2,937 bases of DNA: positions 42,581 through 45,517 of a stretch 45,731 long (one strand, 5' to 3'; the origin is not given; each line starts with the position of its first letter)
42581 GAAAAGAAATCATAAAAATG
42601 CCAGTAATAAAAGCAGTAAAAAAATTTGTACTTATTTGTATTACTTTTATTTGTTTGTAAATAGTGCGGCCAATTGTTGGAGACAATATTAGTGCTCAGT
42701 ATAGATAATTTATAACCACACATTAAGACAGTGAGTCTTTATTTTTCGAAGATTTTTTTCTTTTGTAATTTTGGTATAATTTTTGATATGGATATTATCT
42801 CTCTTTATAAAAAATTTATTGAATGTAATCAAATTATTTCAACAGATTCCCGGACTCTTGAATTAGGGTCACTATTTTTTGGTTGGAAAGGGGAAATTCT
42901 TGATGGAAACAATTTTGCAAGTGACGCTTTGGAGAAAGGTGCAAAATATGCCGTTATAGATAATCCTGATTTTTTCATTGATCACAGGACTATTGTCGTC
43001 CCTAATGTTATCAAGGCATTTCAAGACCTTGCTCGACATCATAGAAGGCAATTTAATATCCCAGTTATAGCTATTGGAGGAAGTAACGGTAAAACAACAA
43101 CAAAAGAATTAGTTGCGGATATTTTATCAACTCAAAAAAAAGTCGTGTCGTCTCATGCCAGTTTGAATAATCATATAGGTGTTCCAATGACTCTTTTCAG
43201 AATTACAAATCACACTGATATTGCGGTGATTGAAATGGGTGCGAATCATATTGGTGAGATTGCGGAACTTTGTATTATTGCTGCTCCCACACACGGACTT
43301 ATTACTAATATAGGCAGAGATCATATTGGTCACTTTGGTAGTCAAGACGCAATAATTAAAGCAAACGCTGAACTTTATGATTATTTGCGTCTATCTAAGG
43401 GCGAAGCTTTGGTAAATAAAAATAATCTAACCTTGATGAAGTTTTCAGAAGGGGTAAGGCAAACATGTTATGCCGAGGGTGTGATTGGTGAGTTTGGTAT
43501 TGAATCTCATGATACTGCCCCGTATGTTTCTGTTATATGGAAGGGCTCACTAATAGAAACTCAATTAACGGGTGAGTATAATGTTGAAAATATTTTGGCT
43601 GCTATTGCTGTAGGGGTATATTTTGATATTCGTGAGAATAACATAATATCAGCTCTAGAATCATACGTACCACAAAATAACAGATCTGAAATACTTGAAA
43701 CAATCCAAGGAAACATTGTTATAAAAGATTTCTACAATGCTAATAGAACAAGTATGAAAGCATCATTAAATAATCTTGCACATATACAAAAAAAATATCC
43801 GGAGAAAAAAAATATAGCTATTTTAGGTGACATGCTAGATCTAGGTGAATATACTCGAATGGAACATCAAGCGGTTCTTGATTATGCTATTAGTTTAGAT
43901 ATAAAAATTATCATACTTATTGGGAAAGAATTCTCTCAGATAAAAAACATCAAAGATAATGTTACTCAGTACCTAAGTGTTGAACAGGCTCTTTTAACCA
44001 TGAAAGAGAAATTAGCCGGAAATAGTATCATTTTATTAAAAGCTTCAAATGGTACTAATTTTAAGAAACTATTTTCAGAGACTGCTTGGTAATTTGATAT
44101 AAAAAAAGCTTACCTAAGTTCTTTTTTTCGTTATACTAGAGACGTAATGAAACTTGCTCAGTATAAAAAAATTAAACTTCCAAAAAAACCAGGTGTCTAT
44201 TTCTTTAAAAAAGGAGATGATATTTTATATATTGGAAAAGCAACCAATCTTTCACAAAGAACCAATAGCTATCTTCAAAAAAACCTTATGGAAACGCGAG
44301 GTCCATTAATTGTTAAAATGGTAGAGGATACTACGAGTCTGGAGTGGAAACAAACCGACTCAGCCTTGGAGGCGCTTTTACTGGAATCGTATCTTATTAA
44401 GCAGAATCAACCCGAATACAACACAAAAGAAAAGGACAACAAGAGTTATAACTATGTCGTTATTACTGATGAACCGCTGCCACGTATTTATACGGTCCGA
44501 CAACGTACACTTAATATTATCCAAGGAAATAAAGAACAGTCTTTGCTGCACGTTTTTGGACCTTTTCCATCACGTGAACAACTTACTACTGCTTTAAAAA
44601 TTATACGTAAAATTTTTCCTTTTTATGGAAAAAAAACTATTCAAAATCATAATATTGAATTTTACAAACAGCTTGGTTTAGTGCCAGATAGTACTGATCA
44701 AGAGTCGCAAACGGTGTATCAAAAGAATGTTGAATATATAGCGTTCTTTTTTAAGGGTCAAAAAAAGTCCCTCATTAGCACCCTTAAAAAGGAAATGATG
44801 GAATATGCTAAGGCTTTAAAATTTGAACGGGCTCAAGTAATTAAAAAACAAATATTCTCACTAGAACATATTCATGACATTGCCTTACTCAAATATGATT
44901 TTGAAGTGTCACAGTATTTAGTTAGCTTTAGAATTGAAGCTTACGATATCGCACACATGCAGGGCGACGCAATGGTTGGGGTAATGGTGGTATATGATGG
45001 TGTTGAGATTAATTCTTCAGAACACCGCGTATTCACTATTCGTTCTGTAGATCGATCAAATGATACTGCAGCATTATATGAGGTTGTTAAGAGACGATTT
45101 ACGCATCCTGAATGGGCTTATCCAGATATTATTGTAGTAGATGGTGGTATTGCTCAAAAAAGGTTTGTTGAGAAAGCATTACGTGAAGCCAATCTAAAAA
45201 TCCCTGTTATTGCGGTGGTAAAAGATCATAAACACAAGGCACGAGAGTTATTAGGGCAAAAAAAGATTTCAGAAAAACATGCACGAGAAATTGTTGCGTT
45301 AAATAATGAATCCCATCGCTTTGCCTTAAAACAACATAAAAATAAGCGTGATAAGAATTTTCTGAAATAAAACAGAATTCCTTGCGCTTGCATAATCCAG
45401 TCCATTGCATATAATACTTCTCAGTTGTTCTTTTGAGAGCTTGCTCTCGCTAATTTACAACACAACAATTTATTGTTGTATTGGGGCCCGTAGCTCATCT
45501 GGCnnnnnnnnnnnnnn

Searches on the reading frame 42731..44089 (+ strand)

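Call 12: search_protein_families(library=pfam, proteins=[window:42731-44089:+], max_evalue=0.01)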
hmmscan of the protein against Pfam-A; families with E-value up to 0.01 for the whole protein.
window:42731-44089:+ (453 aa): 4 families
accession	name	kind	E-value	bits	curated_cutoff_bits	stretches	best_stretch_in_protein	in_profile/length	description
PF08245.18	Mur_ligase_M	-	3e-34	119.2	24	1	115-294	1-199/200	Mur ligase middle domain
PF02875.26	Mur_ligase_C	-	2.4e-12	48.2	28.4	1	318-439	2-126/127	Mur ligase, glutamate ligase domain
PF01225.30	Mur_ligase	-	3.9e-06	27.6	21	1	35-111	4-79/95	Mur ligase family, catalytic domain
PF16921.10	Tex_YqgF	-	0.00065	20.6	27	1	66-139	9-85/126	Tex protein YqgF-like domain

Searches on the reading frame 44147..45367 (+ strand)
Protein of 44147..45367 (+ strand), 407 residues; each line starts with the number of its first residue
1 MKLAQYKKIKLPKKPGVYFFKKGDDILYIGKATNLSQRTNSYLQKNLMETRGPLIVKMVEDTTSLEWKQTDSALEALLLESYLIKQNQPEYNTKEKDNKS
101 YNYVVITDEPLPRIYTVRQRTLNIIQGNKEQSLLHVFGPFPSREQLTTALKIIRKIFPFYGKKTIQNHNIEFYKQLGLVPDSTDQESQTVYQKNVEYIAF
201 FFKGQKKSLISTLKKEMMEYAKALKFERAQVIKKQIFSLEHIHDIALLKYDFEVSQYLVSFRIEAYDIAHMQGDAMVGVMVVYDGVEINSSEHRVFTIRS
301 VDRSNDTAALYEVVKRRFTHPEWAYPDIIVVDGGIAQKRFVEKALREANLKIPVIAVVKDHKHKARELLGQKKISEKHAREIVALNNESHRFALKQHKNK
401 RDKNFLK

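Call 12: search_protein_families(library=pfam, proteins=[window:44147-45367:+], max_evalue=0.01)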
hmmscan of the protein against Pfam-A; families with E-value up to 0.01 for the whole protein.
window:44147-45367:+ (407 aa): 3 families
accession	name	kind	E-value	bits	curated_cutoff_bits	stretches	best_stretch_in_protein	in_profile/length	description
PF08459.17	UvrC_RNaseH_dom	-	6.9e-32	110.9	22.3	1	262-393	12-145/159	UvrC RNAse H endonuclease domain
PF01541.30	GIY-YIG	-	2.4e-07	31.4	22.6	1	15-92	2-78/78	GIY-YIG catalytic domain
PF02151.25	UVR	-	1.1e-05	25.5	21.5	1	207-241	1-35/36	UvrB/uvrC motif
